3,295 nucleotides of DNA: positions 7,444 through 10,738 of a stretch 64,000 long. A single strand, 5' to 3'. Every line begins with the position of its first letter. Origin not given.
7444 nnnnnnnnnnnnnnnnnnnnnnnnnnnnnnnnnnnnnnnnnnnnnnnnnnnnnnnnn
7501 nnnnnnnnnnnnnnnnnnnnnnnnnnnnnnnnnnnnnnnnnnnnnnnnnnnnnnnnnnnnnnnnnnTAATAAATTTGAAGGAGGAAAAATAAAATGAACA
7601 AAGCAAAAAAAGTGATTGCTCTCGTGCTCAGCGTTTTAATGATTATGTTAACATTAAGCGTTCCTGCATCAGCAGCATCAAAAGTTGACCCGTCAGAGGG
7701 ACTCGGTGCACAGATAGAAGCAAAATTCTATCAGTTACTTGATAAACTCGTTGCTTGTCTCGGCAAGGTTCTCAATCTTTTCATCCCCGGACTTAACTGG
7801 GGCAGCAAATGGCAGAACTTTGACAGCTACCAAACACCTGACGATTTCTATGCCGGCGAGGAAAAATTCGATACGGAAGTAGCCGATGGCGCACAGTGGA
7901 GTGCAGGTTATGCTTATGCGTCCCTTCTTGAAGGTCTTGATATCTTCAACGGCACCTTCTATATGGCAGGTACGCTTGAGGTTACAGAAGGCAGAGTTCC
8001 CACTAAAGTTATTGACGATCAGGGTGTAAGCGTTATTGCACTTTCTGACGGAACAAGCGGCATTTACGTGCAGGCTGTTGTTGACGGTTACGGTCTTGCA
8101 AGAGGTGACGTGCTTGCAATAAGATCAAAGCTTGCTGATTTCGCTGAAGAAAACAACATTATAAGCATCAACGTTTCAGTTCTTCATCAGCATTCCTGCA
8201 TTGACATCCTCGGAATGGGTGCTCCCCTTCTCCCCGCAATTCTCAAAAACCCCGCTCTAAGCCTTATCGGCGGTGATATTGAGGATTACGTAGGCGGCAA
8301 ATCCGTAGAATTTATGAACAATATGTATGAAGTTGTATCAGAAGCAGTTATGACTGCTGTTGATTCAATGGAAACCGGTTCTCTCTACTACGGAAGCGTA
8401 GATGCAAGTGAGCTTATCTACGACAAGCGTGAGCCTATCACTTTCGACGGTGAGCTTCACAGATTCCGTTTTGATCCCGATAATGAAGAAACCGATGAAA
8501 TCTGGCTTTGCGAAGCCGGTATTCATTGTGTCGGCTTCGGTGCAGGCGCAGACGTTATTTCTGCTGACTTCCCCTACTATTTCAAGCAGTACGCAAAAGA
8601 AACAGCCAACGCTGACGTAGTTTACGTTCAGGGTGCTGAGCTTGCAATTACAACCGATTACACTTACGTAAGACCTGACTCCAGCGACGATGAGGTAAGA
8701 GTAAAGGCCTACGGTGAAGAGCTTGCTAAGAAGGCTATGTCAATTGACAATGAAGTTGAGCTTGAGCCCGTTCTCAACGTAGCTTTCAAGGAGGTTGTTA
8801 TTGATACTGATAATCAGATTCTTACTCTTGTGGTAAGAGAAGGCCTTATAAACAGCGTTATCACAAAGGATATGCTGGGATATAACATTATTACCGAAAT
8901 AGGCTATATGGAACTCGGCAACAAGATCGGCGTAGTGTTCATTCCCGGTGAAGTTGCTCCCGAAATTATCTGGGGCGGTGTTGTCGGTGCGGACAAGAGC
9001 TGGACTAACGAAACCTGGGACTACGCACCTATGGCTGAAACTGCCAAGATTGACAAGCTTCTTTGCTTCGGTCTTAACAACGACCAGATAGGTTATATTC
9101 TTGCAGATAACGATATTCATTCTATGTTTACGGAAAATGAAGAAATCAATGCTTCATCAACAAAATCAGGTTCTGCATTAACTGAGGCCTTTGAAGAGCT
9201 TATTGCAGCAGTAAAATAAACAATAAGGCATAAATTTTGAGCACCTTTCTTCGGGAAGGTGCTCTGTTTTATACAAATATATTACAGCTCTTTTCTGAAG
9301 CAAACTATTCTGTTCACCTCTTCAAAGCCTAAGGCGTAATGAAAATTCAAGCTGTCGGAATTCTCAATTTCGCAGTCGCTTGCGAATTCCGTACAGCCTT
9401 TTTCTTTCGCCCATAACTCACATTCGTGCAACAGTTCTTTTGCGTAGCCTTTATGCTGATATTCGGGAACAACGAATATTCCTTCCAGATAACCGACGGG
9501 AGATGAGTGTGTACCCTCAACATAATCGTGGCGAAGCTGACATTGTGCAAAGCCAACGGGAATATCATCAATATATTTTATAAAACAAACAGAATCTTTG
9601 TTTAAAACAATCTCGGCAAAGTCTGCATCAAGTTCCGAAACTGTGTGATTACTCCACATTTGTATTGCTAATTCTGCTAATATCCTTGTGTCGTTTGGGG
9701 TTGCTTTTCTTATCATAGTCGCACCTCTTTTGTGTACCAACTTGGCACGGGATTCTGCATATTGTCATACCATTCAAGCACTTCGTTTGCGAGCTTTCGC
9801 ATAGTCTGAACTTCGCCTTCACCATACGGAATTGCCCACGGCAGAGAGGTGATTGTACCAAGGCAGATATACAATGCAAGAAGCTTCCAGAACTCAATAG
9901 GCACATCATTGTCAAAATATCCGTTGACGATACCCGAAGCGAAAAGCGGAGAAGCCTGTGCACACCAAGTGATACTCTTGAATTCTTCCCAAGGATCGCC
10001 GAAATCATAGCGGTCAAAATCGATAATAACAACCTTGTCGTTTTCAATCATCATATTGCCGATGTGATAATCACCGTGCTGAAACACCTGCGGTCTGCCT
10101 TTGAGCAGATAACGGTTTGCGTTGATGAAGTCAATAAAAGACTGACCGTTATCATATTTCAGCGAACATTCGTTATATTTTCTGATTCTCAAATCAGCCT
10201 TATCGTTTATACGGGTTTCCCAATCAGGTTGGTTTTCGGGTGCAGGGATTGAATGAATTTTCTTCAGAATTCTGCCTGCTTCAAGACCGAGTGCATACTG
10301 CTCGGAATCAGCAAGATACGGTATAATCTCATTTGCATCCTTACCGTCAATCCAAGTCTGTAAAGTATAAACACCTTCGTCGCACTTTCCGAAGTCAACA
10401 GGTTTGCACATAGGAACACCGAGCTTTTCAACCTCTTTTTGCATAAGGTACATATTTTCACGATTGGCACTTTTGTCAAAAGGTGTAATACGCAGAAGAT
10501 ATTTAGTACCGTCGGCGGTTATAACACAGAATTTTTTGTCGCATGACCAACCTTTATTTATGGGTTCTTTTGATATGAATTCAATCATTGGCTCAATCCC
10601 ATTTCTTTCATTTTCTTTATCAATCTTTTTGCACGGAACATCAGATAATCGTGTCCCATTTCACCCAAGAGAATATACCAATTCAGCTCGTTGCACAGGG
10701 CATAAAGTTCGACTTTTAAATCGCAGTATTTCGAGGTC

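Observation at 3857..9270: Operon of a GtrA-family membrane protein plus three tandem neutral-ceramidase-like paralogues, only the last one secreted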

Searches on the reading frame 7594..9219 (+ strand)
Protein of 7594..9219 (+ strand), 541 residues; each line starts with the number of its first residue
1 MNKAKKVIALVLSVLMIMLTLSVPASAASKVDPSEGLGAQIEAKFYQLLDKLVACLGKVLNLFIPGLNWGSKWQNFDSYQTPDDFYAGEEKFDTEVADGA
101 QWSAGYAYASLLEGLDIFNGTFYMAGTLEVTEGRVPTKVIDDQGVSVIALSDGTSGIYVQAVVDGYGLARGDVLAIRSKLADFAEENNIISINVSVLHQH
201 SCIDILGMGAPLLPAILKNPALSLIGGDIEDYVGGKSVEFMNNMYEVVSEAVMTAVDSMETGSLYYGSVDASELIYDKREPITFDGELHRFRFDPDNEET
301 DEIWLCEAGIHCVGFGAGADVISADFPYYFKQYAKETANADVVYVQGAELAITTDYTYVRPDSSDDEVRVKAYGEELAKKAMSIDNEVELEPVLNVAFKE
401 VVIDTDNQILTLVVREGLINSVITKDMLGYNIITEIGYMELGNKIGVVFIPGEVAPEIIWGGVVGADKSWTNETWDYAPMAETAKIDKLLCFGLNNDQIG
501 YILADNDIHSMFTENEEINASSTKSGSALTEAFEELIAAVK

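Call 3: search_protein_families(library=pfam, proteins=[window:7594-9219:+], max_evalue=0.1)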
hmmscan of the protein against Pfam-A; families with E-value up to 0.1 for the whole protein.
window:7594-9219:+ (541 aa): 0 families

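Call 4: search_protein_families(library=ncbifam, proteins=[window:7594-9219:+], max_evalue=0.1)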
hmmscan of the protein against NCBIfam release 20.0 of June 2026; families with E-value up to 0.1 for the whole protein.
window:7594-9219:+ (541 aa): 0 families

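Call 61: find_homologous_proteins(query=window:7594-9219:+, max_evalue=0.001)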
Query window:7594-9219:+ (541 aa): 806 proteins with E <= 0.001 among 8000 candidates; the best 120 are listed.
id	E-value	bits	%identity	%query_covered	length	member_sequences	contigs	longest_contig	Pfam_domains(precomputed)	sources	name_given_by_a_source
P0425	0.0e+0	1204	100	100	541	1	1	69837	-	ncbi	-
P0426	0.0e+0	1199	99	100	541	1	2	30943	-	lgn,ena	-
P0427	0.0e+0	1082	88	100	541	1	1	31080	-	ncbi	-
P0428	0.0e+0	1064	87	100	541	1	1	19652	-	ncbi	-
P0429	0.0e+0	1044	84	100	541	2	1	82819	-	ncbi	-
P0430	0.0e+0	1029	83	100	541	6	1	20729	-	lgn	-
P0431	0.0e+0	1025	83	100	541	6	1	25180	-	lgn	-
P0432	0.0e+0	1018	83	100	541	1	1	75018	-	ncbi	-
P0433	0.0e+0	1018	82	100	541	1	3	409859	-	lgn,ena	-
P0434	0.0e+0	1017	82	100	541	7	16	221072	-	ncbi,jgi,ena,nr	ncbi:MAG: hypothetical protein E7535_04980 [Ruminococcaceae bacterium]|nr:hypothetical protein [Osci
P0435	0.0e+0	1016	84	100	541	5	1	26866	-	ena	-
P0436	0.0e+0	1014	83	100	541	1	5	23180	-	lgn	-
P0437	0.0e+0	1010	81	100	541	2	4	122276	-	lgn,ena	-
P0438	1.3e-298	1009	82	100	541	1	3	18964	-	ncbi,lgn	-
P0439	4.6e-298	1007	81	100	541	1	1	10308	-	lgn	-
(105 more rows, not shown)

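Call 62: search_protein_families(library=padloc, proteins=[window:7594-9219:+], max_evalue=0.01)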
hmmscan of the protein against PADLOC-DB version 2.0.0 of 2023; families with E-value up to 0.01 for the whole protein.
window:7594-9219:+ (541 aa): 1 family
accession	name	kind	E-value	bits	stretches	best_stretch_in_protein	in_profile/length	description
PDLC03498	REase_II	-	0.0081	14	0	464-515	80-132/182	Type II restriction enzyme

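Call 72: predict_structure(alignment_id=A4)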
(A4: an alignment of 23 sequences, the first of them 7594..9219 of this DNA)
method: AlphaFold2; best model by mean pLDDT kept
length: 541 residues; sequences in the alignment: 23
mean_pLDDT: 81.6   pTM: 0.87
mean pLDDT of the five models: 81.6, 79.6, 79.3, 78.6, 78.4
residues with pLDDT >= 90: 217; 70-90: 208; 50-70: 83; < 50: 33
segments of 3 or more residues with pLDDT < 50: 68-75, 205-214, 218-227, 514-517
pLDDT, mean of each block of 10 residues (from residue 1): 66 70 61 82 82 80 60 54 77 91 98 87 60 76 95 95 83 89 94 85 47 48 43 70 93 98 98 86 87 97 95 72 90 97 91 81 78 95 97 95 80 69 70 90 95 89 86 91 94 81 84 54 90 94 85
secondary structure, 60 per line:
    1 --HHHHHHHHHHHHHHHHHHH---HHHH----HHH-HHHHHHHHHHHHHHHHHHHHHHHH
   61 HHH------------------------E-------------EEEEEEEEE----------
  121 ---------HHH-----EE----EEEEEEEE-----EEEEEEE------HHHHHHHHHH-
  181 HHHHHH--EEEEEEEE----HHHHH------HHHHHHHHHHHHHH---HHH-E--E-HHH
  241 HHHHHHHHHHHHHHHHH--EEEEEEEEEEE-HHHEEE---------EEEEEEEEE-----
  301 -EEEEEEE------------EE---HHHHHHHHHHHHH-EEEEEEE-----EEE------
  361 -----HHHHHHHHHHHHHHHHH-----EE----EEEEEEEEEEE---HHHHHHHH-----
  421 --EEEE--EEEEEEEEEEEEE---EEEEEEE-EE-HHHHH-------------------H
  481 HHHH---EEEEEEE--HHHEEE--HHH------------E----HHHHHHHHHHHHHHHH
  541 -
elements in order: H3-21 H25-28 H37-63 E102-110 E144-151 E157-163 H170-179 H181-186 E189-196 H201-205 H212-225 H238-257 E260-270 E275-277 E287-295 E302-308 H326-338 E340-346 E352-354 H366-382 E394-404 H408-415 E423-426 E429-441 E445-451 H456-460 H480-484 E488-494 E500-502 H525-540
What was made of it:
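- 7594..9219 (+): par3: secreted ceramidase-like protein (541 aa); the Tyr591-equivalent residue is Asn. AF2 model with pLDDT 81.6 and pTM 0.87 (call 72).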

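Call 75: fold_search(model_id=the predicted structure, library=pdb)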
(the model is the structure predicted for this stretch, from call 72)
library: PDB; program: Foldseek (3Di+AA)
matches with E <= 10: 434; with E <= 0.001: 5
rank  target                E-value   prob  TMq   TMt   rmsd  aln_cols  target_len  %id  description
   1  2zws                  5.3e-20  1.00  0.59  0.51   6.0       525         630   12  Crystal Structure Analysis of neutral ceramidase from Pseudomonas aeruginosa (released 2009-03-03)
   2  2zxc_A                1.1e-17  1.00  0.58  0.49   6.4       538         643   12  Ceramidase complexed with C2 (released 2009-02-03)
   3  4wgk_B                1.9e-16  1.00  0.55  0.45   7.1       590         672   10  Crystal structure of human neutral ceramidase with Zn-bound phosphate (released 2015-07-08)
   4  4wgk_A                2.7e-16  1.00  0.55  0.46   6.3       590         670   11  Crystal structure of human neutral ceramidase with Zn-bound phosphate (released 2015-07-08)
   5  7esz_C                5.2e-04  0.10  0.08  0.07  25.6       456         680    8  Crystal structure of the complex formed by Wolbachia cytoplasmic incompatibility factors CinA and CinB with Mn2+ from  (released 2021-11-10)
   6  7esy_B                1.3e-03  0.12  0.09  0.08  25.0       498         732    8  Crystal structure of the complex formed by Wolbachia cytoplasmic incompatibility factors CidA and CidBND1-ND2 from wPi (released 2021-11-10)
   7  8igg_A                2.4e-03  0.14  0.10  0.10  21.3       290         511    9  C2 reconstruction of the concave tetramer in the cube-like assembly of 201Phi2-1 gp105 (released 2023-05-03)
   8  1p8x_B                3.7e-03  0.16  0.13  0.18  17.8       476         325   10  The Calcium-Activated C-terminal half of gelsolin (released 2003-10-14)
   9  7et0_C                4.9e-03  0.09  0.09  0.07  24.9       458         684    8  Crystal structure of the complex formed by Wolbachia cytoplasmic incompatibility factors CinA and CinB from wPip (released 2021-11-10)
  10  3ffk_A                7.4e-03  0.09  0.09  0.12  25.1       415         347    7  Crystal structure of human Gelsolin domains G1-G3 bound to Actin (released 2009-10-06)
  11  8viz_G                8.3e-03  0.11  0.12  0.10  23.5       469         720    8  Structure of full-length gelsolin bound to the barbed end of F-actin (released 2024-10-16)
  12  3ffk_D                1.1e-02  0.08  0.08  0.12  25.9       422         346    7  Crystal structure of human Gelsolin domains G1-G3 bound to Actin (released 2009-10-06)
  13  8x78_I                2.7e-02  0.14  0.14  0.22  14.4       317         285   13  Crystal Structure of N-Acyl Homoserine Lactone Lactonase from Pseudomonas poae (released 2025-02-26)
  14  8x78_K                4.3e-02  0.14  0.15  0.23  14.3       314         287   11  Crystal Structure of N-Acyl Homoserine Lactone Lactonase from Pseudomonas poae (released 2025-02-26)
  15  8x78_B                5.2e-02  0.11  0.14  0.21  13.1       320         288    9  Crystal Structure of N-Acyl Homoserine Lactone Lactonase from Pseudomonas poae (released 2025-02-26)
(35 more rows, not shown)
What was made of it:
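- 7594..9219 (+): Foldseek to 2zws gives 5.3e-20 (call 75).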

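Call 78: find_related_loci(query=A5, collection=metagenome_contigs, flank=8000)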
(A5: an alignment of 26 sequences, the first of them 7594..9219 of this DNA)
Query A5 (541 aa) in metagenome_contigs; peptide patterns used: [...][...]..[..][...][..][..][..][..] (x = any residue, [..] = any of these).
489 stretches matched a pattern; 386 encode a relative of the query (tblastn E <= 1e-3); the best 80 are kept; 80 distinct loci.
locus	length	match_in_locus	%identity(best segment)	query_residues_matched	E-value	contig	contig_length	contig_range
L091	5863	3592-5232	56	1-541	0e+0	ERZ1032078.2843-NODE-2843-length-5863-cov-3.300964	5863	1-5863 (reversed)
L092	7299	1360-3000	56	1-541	0e+0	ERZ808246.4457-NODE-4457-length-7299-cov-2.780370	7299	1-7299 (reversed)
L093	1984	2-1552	58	31-541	0e+0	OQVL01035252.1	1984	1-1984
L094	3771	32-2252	53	1-541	0e+0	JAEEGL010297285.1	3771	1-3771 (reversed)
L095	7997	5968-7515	51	13-533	1e-167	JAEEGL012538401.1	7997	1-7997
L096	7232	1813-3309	52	40-541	6e-168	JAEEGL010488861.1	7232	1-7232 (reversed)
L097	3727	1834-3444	48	1-541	5e-169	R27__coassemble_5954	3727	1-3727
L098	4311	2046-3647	50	1-541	2e-159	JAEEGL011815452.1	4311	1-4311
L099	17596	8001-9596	44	1-536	3e-142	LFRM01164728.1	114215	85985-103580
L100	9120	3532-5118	43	5-540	5e-133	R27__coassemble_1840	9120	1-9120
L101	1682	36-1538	40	35-540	2e-123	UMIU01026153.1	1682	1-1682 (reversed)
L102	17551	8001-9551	35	23-541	1e-98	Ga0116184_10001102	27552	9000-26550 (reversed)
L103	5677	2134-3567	36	32-514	2e-98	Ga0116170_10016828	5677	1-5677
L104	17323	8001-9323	38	75-514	1e-96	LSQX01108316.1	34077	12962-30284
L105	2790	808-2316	36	5-512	3e-99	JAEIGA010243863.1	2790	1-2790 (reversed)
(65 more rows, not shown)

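Call 83: search_protein_families(library=pfam, alignment_id=A6, max_evalue=0.00001)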
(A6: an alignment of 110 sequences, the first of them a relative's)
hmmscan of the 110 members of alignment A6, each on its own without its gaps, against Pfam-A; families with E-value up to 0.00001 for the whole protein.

A. member 1, L091:5405-5863:+ (153 aa): 1 family
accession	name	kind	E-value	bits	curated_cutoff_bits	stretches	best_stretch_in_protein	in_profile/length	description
PF09479.16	Flg_new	-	7.3e-09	36.1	27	1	48-117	1-64/65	Listeria-Bacteroides repeat domain (List_Bact_rpt)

B. families by the number of members that match (of 110 scanned): 119 families (the first 25 are shown)
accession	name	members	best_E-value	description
PF13419.12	HAD_2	4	4.5e-29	Haloacid dehalogenase-like hydrolase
PF00702.32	Hydrolase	4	1.5e-18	haloacid dehalogenase-like hydrolase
PF00722.28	Glyco_hydro_16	4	4.2e-14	Glycosyl hydrolases family 16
PF13242.12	Hydrolase_like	4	5.9e-08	HAD-hyrolase-like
PF00224.27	PK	3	4.1e-126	Pyruvate kinase, barrel domain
PF07555.19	NAGidase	3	6.6e-99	beta-N-acetylglucosaminidase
PF02887.21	PK_C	3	1.5e-36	Pyruvate kinase, alpha/beta domain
PF00465.25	Fe-ADH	3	2.2e-30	Iron-containing alcohol dehydrogenase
PF22666.2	Glyco_hydro_2_N2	3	3.1e-23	Glycosyl hydrolase 2 galactose-binding domain-like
PF13685.12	Fe-ADH_2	3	1.7e-19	Iron-containing alcohol dehydrogenase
PF02836.23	Glyco_hydro_2_C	2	4.2e-91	Glycosyl hydrolases family 2, TIM barrel domain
PF00448.28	SRP54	2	1e-76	SRP54-type protein, GTPase domain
PF02929.23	Bgal_small_N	2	3.8e-59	Beta galactosidase small chain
PF02056.22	Glyco_hydro_4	2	6.1e-49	Family 4 glycosyl hydrolase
PF02837.24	Glyco_hydro_2_N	2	8.9e-38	Glycosyl hydrolases family 2, sugar binding domain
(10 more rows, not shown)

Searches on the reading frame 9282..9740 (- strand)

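Call 3: search_protein_families(library=pfam, proteins=[window:9282-9740:-], max_evalue=0.1)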
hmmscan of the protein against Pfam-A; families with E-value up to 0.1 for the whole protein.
window:9282-9740:- (152 aa): 6 families
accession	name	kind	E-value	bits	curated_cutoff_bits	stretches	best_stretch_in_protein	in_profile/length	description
PF00583.31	Acetyltransf_1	-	1.8e-19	70.5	20.7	1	34-139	17-116/116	Acetyltransferase (GNAT) family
PF13508.13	Acetyltransf_7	-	2e-11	44.5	27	1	49-141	2-84/84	Acetyltransferase (GNAT) domain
PF13673.13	Acetyltransf_10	-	1.7e-06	28.5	23.6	1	39-144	20-112/128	Acetyltransferase (GNAT) domain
PF13302.13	Acetyltransf_3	-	4.4e-05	24.6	25.4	1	31-140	31-138/138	Acetyltransferase (GNAT) domain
PF13527.13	Acetyltransf_9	-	7.4e-05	23.2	25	1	10-106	2-96/127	Acetyltransferase (GNAT) domain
PF08445.16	FR47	-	0.00059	20.2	22.1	1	74-142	13-80/86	FR47-like protein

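Call 4: search_protein_families(library=ncbifam, proteins=[window:9282-9740:-], max_evalue=0.1)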
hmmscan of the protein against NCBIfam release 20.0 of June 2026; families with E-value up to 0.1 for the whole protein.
window:9282-9740:- (152 aa): 32 families (the best 25 are shown)
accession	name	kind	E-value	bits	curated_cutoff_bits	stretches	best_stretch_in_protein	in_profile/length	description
NF043067.1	AAC_6p_group_E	equivalog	3.8e-59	198.5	140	1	15-152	3-140/140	aminoglycoside 6'-N-acetyltransferase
NF000115.2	AAC_6p_Iad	exception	1e-57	194.3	275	1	9-152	1-144/144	aminoglycoside N-acetyltransferase AAC(6')-Iad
NF000140.3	AAC_6p_Salmo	exception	3.1e-34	118.3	270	1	22-151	15-144/145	cryptic aminoglycoside N-acetyltransferase AAC(6')-Iy/Iaa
NF000224.3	AAC_6p_Acine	exception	1.6e-32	112.5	225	1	23-151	16-144/146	AAC(6')-Ighjkrstuvwx family aminoglycoside N-acetyltransferase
NF033075.0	AAC_6p_Steno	equivalog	1.9e-32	112.5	290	1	8-151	2-144/148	aminoglycoside 6'-N-acetyltransferase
NF000138.1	AAC_6p_Iz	exception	1.4e-31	109.8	320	1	7-151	5-148/153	aminoglycoside N-acetyltransferase AAC(6')-Iz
NF033374.6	AAC_6p_Id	exception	2.5e-31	108.7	320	1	23-151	15-145/149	aminoglycoside N-acetyltransferase AAC(6')-Id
NF038102.1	AAC_6p_III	exception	8.8e-31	107.1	305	1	1-152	1-154/156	tobramycin N-acetyltransferase AAC(6')-III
NF000021.4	AAC_6p_Serra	exception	2e-30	105.4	310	1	24-152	16-145/146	aminoglycoside 6'-N-acetyltransferase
NF033130.1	AAC_6p_A48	exception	9.9e-30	103.3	300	1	14-150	7-144/147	AacA48 family aminoglycoside 6'-N-acetyltransferase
NF000110.2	AAC_6p_If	exception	2.7e-29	102.2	300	1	23-151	11-141/144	aminoglycoside N-acetyltransferase AAC(6')-If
NF000497.1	AAC_6p_Iak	exception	4.4e-29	101.5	325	1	7-151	5-148/153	aminoglycoside N-acetyltransferase AAC(6')-Iak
NF033076.0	AAC_6p_Yersi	exception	1.2e-28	100.2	290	1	17-150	8-140/140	aminoglycoside 6'-N-acetyltransferase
NF000158.2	AAC_6p_Il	exception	5.9e-23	81.5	270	1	10-152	7-152/152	aminoglycoside N-acetyltransferase AAC(6')-Il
NF000050.2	AAC_6p_A29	exception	2.1e-10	40.5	250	1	31-123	25-116/131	aminoglycoside 6'-N-acetyltransferase AAC(6')-29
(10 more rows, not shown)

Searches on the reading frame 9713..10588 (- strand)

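Call 26: search_protein_families(library=pfam, proteins=[window:9713-10588:-], max_evalue=0.01)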
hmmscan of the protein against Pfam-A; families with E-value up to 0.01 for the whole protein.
window:9713-10588:- (291 aa): 2 families
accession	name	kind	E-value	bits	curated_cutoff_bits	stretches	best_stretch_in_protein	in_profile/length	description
PF01636.29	APH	-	5.5e-34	118.4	23.2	1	8-226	3-231/239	Phosphotransferase enzyme family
PF19974.5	TCAD9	-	0.0025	17.5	40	1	164-195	294-325/429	Ternary complex associated domain 9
